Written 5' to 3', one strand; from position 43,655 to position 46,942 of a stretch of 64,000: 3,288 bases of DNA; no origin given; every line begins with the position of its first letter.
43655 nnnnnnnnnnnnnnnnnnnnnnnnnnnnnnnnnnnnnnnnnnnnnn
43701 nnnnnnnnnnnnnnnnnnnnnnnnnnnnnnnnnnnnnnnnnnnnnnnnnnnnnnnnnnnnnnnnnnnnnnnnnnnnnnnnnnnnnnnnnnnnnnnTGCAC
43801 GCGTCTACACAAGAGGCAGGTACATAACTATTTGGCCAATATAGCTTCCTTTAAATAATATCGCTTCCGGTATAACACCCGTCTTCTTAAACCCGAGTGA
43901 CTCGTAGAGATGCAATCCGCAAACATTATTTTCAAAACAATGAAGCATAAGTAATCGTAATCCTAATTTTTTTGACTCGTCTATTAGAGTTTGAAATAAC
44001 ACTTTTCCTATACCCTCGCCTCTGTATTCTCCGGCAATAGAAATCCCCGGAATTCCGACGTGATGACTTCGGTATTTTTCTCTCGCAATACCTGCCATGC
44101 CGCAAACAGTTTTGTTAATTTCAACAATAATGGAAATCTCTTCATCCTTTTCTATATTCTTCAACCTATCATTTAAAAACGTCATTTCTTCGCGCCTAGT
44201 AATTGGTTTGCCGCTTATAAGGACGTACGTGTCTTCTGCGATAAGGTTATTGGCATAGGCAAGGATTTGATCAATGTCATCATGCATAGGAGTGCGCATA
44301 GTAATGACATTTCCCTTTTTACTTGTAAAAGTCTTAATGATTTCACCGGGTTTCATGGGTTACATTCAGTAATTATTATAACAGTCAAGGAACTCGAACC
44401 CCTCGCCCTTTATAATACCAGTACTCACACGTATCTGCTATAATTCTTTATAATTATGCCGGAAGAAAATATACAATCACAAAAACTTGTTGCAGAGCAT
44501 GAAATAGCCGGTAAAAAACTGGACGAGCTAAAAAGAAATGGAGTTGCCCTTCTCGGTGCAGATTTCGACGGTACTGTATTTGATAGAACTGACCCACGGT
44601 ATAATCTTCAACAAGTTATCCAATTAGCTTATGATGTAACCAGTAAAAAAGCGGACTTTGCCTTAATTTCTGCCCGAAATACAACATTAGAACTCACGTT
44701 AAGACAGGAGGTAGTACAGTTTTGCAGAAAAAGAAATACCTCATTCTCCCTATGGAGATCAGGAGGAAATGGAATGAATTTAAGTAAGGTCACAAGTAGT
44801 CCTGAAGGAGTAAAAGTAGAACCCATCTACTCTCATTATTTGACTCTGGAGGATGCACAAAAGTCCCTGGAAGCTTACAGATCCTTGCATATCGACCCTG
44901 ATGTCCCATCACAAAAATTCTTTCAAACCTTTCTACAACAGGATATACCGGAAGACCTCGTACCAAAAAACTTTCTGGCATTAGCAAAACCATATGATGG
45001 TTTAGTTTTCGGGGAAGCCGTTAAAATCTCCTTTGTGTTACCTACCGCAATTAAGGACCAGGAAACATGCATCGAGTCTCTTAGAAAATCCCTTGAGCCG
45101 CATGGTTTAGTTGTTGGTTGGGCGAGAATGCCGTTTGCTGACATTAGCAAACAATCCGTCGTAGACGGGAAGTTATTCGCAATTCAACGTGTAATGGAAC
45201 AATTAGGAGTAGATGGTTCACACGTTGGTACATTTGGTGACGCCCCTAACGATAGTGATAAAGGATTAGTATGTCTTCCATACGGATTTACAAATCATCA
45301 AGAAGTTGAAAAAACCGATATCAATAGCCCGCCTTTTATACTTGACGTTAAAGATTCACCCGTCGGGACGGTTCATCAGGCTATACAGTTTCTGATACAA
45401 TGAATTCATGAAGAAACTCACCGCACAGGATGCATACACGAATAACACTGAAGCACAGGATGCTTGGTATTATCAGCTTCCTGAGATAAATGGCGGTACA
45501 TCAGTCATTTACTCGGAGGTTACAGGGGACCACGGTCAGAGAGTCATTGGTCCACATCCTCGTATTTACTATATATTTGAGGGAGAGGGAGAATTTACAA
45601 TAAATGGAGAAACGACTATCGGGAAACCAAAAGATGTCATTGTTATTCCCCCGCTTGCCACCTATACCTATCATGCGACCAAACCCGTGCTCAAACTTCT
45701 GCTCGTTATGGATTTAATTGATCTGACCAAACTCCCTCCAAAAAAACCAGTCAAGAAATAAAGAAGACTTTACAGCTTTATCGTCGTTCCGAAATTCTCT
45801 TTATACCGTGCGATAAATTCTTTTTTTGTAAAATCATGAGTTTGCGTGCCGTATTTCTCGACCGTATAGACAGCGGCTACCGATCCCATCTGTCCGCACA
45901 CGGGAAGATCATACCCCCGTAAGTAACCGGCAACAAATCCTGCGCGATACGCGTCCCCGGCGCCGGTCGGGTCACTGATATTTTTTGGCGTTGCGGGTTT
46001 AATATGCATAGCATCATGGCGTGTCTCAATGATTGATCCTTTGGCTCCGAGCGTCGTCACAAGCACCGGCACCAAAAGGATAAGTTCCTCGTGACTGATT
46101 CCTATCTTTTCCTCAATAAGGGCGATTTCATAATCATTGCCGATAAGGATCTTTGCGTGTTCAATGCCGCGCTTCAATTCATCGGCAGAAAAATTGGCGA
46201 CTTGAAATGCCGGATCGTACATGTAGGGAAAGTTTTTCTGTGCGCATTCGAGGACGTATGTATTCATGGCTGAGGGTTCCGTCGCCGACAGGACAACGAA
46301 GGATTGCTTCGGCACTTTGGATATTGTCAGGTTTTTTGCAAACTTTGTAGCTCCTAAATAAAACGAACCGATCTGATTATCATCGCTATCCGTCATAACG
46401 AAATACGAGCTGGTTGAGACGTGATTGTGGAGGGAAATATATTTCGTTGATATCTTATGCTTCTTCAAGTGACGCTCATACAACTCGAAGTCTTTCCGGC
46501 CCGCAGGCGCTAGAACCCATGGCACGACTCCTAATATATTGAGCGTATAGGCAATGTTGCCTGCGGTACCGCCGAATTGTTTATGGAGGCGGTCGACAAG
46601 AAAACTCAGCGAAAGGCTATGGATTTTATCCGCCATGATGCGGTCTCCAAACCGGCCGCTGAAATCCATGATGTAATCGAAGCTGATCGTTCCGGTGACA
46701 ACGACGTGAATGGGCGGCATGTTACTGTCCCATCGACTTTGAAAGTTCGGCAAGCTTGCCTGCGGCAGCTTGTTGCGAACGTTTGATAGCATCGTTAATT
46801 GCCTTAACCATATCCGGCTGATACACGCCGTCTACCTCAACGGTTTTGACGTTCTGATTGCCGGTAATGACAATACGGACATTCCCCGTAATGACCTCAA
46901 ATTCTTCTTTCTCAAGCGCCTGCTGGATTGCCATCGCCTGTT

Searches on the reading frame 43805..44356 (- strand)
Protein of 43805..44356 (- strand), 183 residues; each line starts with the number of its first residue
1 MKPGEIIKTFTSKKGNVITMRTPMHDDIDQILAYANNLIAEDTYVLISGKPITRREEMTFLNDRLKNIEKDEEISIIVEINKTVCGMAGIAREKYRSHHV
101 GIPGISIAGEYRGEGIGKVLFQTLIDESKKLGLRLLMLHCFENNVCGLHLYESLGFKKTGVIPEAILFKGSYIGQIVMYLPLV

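Call 73: search_protein_families(library=pfam, proteins=[window:43805-44356:-], max_evalue=0.001)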
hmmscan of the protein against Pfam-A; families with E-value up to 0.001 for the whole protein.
window:43805-44356:- (183 aa): 6 families
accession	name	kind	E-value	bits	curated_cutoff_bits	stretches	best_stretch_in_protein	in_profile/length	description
PF00583.31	Acetyltransf_1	-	2e-15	57.5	20.7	1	64-156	24-116/116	Acetyltransferase (GNAT) family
PF13508.13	Acetyltransf_7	-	1.7e-10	41.6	27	1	75-158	5-84/84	Acetyltransferase (GNAT) domain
PF13673.13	Acetyltransf_10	-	3.2e-07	30.8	23.6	1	67-160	25-111/128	Acetyltransferase (GNAT) domain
PF13302.13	Acetyltransf_3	-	1.9e-06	29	25.4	1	19-157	3-138/138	Acetyltransferase (GNAT) domain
PF13420.13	Acetyltransf_4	-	1.4e-05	25.6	24.3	1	24-175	5-153/155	Acetyltransferase (GNAT) domain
PF08445.16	FR47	-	0.00037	20.8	22.1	1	101-159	23-80/86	FR47-like protein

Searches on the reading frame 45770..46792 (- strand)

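Call 72: search_protein_families(library=pfam, proteins=[window:45770-46792:-], max_evalue=0.001)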
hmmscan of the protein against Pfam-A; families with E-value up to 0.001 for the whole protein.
window:45770-46792:- (340 aa): 1 family
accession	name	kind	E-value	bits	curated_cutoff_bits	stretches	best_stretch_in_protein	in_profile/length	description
PF00294.29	PfkB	-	2.3e-37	129.4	25.8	1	53-318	16-297/302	pfkB family carbohydrate kinase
